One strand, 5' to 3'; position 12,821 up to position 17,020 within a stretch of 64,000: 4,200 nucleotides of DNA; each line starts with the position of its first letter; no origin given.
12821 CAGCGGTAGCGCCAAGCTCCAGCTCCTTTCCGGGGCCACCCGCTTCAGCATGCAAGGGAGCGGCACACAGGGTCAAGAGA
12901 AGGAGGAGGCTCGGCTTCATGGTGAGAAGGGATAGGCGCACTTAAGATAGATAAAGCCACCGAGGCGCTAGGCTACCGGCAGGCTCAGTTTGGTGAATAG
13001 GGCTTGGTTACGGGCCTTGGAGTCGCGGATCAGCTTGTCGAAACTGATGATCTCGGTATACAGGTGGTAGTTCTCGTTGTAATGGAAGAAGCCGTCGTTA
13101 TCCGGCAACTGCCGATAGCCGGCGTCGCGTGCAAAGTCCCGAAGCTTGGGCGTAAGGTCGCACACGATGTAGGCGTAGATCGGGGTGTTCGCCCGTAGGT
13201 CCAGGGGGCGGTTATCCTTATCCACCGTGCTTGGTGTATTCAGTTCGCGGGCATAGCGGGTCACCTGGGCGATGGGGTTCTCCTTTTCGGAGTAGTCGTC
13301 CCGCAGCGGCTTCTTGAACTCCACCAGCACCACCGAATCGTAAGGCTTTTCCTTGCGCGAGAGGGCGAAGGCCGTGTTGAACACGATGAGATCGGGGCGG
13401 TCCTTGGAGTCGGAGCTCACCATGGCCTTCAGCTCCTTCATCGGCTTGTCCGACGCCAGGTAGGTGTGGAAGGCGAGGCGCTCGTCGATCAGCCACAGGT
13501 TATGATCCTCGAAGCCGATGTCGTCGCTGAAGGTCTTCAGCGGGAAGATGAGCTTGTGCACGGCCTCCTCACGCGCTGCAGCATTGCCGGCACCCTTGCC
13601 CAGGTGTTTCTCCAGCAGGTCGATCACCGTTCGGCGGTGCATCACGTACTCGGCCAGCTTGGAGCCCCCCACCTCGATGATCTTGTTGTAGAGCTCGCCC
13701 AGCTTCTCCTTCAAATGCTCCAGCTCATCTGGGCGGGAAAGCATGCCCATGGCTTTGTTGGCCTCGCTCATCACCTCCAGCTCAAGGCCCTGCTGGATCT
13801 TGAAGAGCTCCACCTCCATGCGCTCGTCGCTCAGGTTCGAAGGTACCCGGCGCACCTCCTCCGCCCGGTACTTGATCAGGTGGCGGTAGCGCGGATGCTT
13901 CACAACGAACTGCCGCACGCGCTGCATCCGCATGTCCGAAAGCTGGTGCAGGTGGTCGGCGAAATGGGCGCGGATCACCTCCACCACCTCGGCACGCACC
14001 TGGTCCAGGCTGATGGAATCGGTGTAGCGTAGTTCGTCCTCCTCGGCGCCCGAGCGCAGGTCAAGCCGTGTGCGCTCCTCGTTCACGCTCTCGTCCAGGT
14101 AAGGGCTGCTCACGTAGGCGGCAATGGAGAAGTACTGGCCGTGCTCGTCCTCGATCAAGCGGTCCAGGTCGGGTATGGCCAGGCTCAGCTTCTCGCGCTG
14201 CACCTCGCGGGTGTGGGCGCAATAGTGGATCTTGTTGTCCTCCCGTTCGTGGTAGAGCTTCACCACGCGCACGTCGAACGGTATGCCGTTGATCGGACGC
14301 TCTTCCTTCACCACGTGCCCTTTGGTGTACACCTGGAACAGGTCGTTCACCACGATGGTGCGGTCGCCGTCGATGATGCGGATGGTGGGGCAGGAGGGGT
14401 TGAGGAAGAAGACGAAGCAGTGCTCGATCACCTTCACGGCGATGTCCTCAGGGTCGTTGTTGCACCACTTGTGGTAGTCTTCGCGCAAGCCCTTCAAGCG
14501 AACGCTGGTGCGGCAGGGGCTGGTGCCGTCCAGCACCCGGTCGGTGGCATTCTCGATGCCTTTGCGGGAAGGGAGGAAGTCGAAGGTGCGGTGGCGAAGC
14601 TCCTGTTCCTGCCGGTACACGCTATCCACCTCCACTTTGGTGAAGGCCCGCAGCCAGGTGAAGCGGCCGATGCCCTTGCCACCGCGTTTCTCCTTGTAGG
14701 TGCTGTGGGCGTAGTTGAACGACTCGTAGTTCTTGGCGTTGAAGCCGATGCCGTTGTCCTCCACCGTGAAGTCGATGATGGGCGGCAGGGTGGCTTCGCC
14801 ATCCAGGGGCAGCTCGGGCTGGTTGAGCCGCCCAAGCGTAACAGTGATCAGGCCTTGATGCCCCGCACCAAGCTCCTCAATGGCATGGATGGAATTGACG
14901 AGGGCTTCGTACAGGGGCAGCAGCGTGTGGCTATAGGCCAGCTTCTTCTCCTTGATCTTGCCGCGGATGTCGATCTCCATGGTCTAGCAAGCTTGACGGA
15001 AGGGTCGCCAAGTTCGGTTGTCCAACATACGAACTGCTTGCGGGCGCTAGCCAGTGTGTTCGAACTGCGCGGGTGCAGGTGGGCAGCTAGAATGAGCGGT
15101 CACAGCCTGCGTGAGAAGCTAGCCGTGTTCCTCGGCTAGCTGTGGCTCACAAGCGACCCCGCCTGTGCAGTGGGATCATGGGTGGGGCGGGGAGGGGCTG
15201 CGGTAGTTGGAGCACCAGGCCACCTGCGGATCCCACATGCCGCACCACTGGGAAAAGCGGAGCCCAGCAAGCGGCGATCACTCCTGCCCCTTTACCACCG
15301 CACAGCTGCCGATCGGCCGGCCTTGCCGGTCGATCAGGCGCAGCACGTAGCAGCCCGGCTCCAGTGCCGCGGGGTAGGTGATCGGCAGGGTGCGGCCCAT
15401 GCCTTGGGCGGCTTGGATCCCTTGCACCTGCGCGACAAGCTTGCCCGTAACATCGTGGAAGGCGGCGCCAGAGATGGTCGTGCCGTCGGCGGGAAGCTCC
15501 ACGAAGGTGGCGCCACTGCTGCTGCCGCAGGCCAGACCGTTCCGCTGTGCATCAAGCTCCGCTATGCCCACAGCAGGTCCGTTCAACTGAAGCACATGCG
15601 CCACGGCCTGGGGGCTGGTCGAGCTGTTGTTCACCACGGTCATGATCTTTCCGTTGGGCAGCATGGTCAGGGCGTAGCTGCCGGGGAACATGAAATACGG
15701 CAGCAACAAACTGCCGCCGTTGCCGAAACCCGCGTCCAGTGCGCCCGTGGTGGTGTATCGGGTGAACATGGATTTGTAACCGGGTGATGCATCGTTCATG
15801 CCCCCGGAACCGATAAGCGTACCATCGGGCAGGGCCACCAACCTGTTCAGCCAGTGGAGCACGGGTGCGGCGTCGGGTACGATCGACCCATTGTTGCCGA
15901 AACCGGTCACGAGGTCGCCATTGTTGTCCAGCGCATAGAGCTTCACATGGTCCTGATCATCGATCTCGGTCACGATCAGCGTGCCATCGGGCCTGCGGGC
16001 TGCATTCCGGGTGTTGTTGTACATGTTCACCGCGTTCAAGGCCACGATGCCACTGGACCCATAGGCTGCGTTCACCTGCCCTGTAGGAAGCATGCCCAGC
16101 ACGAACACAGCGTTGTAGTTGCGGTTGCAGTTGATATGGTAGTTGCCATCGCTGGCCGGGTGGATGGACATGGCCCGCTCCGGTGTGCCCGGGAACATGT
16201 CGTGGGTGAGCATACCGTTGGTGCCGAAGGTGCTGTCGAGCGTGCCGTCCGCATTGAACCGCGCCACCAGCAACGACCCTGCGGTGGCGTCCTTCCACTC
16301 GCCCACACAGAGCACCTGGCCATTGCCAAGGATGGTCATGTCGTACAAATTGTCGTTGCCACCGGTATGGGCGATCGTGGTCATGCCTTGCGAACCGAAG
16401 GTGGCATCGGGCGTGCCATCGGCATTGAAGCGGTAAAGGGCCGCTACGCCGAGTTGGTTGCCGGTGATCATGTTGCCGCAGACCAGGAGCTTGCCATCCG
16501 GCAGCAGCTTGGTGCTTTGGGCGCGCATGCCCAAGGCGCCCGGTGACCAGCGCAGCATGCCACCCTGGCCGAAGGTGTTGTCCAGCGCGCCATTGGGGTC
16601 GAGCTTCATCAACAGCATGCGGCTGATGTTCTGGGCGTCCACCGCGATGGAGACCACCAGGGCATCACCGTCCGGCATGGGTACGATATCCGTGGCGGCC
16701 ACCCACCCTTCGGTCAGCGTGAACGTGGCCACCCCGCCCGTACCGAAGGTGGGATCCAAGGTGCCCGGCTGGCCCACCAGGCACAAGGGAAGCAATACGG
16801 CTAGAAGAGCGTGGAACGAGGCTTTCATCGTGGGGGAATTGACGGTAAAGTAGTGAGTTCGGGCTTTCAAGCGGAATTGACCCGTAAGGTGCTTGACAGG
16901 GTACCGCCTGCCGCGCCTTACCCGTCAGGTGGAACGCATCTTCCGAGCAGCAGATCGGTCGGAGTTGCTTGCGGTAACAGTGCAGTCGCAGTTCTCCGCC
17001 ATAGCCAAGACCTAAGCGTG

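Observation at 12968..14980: Stand-alone GHKL ATPase fused to a Shedu-like PD-(D/E)xK nuclease: candidate single-gene defence system in a lower-GC islet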

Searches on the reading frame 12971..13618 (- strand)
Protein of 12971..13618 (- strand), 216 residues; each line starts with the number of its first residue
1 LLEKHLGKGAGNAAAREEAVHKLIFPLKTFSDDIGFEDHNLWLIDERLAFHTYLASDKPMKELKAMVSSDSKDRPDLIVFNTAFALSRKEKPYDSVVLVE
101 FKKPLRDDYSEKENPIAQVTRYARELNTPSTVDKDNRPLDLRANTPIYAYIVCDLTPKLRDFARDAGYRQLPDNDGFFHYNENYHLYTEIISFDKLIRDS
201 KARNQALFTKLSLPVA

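Call 44: predict_structure(alignment_id=A3)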
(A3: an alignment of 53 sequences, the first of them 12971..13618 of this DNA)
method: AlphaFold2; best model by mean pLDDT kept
length: 216 residues; sequences in the alignment: 53
mean_pLDDT: 82.8   pTM: 0.82
mean pLDDT of the five models: 82.8, 80.5, 79.4, 71.6, 69.2
residues with pLDDT >= 90: 86; 70-90: 89; 50-70: 37; < 50: 4
segments of 3 or more residues with pLDDT < 50: 84-87
pLDDT, mean of each block of 10 residues (from residue 1): 81 80 71 67 80 65 61 78 54 86 91 95 89 78 91 97 98 97 97 94 89 83
secondary structure, 60 per line:
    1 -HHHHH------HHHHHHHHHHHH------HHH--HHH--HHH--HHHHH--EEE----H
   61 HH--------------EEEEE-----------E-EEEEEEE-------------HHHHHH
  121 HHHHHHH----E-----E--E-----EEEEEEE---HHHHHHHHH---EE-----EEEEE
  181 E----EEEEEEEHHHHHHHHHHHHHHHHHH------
elements in order: H2-6 H13-24 H46-50 E53-55 E77-81 E95-101 H115-127 E147-153 H157-165 E176-181 E186-192 H193-210

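Call 46: search_protein_families(library=pfam, alignment_id=A3, max_evalue=10)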
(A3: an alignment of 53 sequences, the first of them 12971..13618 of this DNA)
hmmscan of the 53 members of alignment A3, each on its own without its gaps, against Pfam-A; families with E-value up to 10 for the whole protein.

A. member 1, window:12971-13618:- (216 aa): 0 families

B. families by the number of members that match (of 53 scanned): 26 families (the first 25 are shown)
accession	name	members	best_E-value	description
PF14082.12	SduA_C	18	9e-06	Shedu protein SduA, C-terminal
PF04313.20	HSDR_N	12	0.00086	Type I restriction enzyme R protein N terminus (HSDR_N)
PF08378.17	NERD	5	0.00013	Nuclease-related domain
PF17024.10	DMAP1_like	4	0.033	Putative DMAP1-like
PF20713.2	DUF6826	2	0.0051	Domain of unknown function (DUF6826)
PF08774.17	VRR_NUC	2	0.08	VRR-NUC domain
PF16511.11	FERM_f0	1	0.018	N-terminal or F0 domain of Talin-head FERM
PF24848.1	DUF7723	1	0.035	Family of unknown function (DUF7723)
PF07138.17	AcMNPV_AC11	1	0.039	Baculovirus protein AC11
PF13791.11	Sigma_reg_C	1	0.046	Sigma factor regulator C-terminal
PF01994.21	Trm56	1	0.049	tRNA ribose 2'-O-methyltransferase, aTrm56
PF10884.14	DUF2683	1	0.062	Protein of unknown function (DUF2683)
PF20366.3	DUF6661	1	0.064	Family of unknown function (DUF6661)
PF18819.6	MuF_C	1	0.069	Phage MuF-C-terminal domain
PF13588.12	HSDR_N_2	1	0.096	Type I restriction enzyme R protein N terminus (HSDR_N)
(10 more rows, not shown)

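Call 47: fold_search(model_id=the predicted structure, library=pdb)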
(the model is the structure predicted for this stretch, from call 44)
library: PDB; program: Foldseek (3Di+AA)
matches with E <= 10: 190; with E <= 0.001: 0
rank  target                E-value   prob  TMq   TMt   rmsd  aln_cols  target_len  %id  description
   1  6hz4_M                6.6e-02  0.33  0.32  0.22  12.7       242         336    9  Structure of McrBC without DNA binding domains (one half of the full complex) (released 2019-07-24)
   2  6hz4_N                8.5e-02  0.44  0.29  0.37   7.3       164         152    7  Structure of McrBC without DNA binding domains (one half of the full complex) (released 2019-07-24)
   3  2vld_A                1.3e-01  0.54  0.30  0.28  10.8       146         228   14  crystal structure of a repair endonuclease from Pyrococcus abyssi (released 2009-05-19)
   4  7vsr_M                1.4e-01  0.44  0.27  0.21   7.8       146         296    7  Structure of McrBC (stalkless mutant) (released 2023-02-15)
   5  8q3z_A                3.4e-01  0.30  0.32  0.18   8.0       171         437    6  Crystal structure of cA4-bound Can2 from Thermoanaerobacter brockii (released 2023-11-22)
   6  6ut6_G                4.6e-01  0.21  0.31  0.22   7.8       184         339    8  Cryo-EM structure of the Escherichia coli McrBC complex (released 2020-10-21)
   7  8q43_A                5.2e-01  0.25  0.28  0.16   7.4       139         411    6  Crystal structure of cA4-bound Can2 (E341A) in complex with oligo-C DNA (released 2023-11-22)
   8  8d3l_I                5.2e-01  0.12  0.20  0.20  13.4       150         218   15  Type I-C Cas4-Cas1-Cas2 complex bound to a PAM/PAM prespacer (released 2022-11-02)
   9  5csl_A                5.9e-01  0.07  0.21  0.04  11.4       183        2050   11  Crystal structure of the 500 kD yeast acetyl-CoA carboxylase holoenzyme dimer (released 2015-10-28)
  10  1y88                  6.7e-01  0.14  0.25  0.29   6.0       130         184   14  Crystal Structure of Protein of Unknown Function AF1548 (released 2004-12-21)
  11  9lia                  8.6e-01  0.02  0.13  0.09  16.8       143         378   10  Crystal structure of AaHPPD-ZD001 complex (released 2025-07-02)
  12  3uo7_A                9.2e-01  0.11  0.23  0.26   7.8       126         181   13  Crystal structure of Human Thymine DNA Glycosylase Bound to Substrate 5-carboxylcytosine (released 2012-02-15)
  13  7l2z_C                1.3e+00  0.12  0.18  0.07   5.6        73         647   14  Bacterial cellulose synthase BcsB hexamer (released 2021-03-24)
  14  3uo7_B                1.4e+00  0.07  0.20  0.24   7.6       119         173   13  Crystal structure of Human Thymine DNA Glycosylase Bound to Substrate 5-carboxylcytosine (released 2012-02-15)
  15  7bb8_A                1.6e+00  0.02  0.14  0.09  18.7       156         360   14  Crystal structure of Lugdulysin, a Staphylococcus lugdunensis M30 zinc metallopeptidase (released 2022-07-13)
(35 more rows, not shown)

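Call 48: search_solved_structures(query=A3, max_evalue=10, show_alignments=3)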
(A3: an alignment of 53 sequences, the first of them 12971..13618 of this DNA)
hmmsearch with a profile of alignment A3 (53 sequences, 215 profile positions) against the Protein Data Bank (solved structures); distinct sequences matched with E-value up to 10: 0.

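Call 78: search_protein_families(library=padloc, alignment_id=A3, max_evalue=1)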
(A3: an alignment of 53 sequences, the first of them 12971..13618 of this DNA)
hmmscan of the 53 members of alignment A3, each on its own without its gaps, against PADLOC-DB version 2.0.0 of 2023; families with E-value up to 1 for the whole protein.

A. member 1, window:12971-13618:- (216 aa): 0 families

B. families by the number of members that match (of 53 scanned): 1 family
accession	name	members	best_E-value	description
PDLC01840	CARF2--CARF_HEPN_CARF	1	0.0053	-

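Call 82: search_protein_representatives(alignment_id=A3)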
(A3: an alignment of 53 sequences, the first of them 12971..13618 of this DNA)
Query: 53 sequences, 215 profile positions. Proteins with E-value up to 0.001 (for the whole library): 2013; up to 1e-10: 1503; up to 1e-30: 914. The best 150 are listed.
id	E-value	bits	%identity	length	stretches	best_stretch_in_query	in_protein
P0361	9.0e-95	332.5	-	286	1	1-212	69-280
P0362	1.5e-94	331.8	-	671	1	1-213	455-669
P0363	4.8e-94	330.1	-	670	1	2-213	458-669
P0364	8.1e-94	329.4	-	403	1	1-213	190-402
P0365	1.5e-93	328.5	-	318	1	1-213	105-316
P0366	4.3e-93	327.0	-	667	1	1-213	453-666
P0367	4.5e-93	327.0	-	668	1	1-213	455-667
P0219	1.5e-92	325.3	-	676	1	1-213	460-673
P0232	1.1e-91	322.4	-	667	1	2-213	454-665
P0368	1.5e-91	321.9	-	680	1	1-210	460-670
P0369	3.1e-91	321.0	-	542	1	1-212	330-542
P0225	4.0e-91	320.6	-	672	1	2-213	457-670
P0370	1.8e-90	318.4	-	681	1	1-213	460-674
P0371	4.3e-90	317.2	-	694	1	1-213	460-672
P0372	4.4e-90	317.2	-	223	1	4-213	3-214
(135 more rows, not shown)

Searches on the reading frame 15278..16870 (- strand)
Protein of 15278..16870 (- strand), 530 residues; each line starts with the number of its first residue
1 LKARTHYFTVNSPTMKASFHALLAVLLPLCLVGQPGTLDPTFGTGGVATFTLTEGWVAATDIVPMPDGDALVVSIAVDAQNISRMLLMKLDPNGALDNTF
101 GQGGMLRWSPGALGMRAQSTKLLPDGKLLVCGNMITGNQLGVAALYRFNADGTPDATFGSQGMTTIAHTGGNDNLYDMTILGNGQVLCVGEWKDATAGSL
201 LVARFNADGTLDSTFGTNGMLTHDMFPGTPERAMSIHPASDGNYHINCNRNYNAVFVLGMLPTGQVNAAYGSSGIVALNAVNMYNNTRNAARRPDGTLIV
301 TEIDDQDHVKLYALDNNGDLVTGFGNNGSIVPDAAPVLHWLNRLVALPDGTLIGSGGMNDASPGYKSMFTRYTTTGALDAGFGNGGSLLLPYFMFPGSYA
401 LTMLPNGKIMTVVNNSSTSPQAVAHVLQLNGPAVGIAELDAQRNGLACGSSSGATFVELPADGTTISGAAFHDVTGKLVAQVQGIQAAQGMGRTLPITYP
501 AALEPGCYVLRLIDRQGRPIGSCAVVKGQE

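Call 12: search_protein_families(library=pfam, proteins=[window:15278-16870:-], max_evalue=0.01)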
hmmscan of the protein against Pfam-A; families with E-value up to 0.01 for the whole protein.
window:15278-16870:- (530 aa): 1 family
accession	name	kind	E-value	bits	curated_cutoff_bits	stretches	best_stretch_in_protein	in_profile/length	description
PF17164.10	DUF5122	-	1.2e-20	73.9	27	2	124-158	2-36/36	Domain of unknown function (DUF5122) beta-propeller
